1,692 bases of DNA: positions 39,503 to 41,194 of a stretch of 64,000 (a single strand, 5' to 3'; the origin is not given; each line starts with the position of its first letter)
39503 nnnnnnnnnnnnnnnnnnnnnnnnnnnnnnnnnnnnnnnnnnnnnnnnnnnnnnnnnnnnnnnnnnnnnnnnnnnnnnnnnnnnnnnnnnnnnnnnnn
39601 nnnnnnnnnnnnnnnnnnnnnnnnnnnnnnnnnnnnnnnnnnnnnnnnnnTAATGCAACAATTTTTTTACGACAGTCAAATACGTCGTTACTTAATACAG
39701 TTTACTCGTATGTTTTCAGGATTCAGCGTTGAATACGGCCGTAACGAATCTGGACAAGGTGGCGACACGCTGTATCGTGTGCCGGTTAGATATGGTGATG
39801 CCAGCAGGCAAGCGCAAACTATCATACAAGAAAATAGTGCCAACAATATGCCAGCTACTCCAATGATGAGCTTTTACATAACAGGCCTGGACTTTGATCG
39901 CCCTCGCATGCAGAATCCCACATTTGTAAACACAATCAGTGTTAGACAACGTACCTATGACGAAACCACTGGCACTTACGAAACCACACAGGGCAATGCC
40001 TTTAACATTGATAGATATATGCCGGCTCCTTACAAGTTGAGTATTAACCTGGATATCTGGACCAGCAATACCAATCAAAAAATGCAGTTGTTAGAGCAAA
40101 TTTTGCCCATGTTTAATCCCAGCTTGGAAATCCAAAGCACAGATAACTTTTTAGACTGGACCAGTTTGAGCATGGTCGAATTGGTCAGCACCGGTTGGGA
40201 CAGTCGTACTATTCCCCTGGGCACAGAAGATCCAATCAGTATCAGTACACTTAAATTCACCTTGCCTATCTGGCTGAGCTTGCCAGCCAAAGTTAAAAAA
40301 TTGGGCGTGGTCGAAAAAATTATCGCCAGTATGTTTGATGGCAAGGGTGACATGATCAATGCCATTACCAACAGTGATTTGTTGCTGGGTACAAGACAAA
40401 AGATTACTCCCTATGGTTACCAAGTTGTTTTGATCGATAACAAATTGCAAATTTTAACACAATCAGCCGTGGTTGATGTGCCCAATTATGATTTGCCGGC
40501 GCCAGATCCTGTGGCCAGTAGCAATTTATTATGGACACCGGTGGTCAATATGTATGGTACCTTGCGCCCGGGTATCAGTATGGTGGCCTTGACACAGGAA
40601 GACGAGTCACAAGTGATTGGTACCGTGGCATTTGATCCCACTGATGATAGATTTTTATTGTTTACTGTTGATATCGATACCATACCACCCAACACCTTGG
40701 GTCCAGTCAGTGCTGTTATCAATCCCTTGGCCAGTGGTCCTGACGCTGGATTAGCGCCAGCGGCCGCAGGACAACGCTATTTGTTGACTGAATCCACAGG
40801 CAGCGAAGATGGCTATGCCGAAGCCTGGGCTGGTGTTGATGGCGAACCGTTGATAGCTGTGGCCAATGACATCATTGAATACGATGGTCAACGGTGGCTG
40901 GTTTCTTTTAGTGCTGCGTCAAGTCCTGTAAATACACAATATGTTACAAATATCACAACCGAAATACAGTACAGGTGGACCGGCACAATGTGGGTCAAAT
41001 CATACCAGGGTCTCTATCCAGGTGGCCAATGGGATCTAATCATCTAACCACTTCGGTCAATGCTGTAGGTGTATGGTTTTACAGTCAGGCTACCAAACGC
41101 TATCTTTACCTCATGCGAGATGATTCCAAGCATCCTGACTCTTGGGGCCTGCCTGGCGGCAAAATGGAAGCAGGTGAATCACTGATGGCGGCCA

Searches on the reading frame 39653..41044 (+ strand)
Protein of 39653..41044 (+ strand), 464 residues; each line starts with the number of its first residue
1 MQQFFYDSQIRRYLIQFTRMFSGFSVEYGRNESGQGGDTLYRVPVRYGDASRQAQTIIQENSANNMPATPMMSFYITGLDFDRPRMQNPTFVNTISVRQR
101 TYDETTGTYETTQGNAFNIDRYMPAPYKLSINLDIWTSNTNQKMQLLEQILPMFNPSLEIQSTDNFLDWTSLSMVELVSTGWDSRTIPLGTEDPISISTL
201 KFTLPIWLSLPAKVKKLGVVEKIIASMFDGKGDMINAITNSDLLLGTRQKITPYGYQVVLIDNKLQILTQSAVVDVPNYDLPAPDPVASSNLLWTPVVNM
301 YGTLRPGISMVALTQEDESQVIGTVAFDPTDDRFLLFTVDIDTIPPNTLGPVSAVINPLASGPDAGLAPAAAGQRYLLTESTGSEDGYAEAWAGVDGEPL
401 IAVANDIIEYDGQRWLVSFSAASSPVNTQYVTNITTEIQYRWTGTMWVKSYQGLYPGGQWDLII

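Call 4: search_protein_families(library=pfam, proteins=[window:39653-41044:+], max_evalue=0.01)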
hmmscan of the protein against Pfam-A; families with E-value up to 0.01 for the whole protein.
window:39653-41044:+ (464 aa): 1 family
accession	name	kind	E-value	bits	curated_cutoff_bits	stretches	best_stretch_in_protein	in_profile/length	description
PF16724.11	T4-gp15_tss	-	1.1e-29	103.8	25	1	5-234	2-213/245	T4-like virus Myoviridae tail sheath stabiliser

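Call 6: search_protein_families(library=phrogs, proteins=[window:39653-41044:+], max_evalue=0.001)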
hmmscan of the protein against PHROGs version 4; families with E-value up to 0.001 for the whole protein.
window:39653-41044:+ (464 aa): 2 families
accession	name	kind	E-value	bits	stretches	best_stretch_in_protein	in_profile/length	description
phrog_11196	-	tail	6.7e-80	270.3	1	3-462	4-436/441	tail sheath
phrog_227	-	tail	1.5e-27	97.7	1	2-230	3-217/278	tail sheath stabilizer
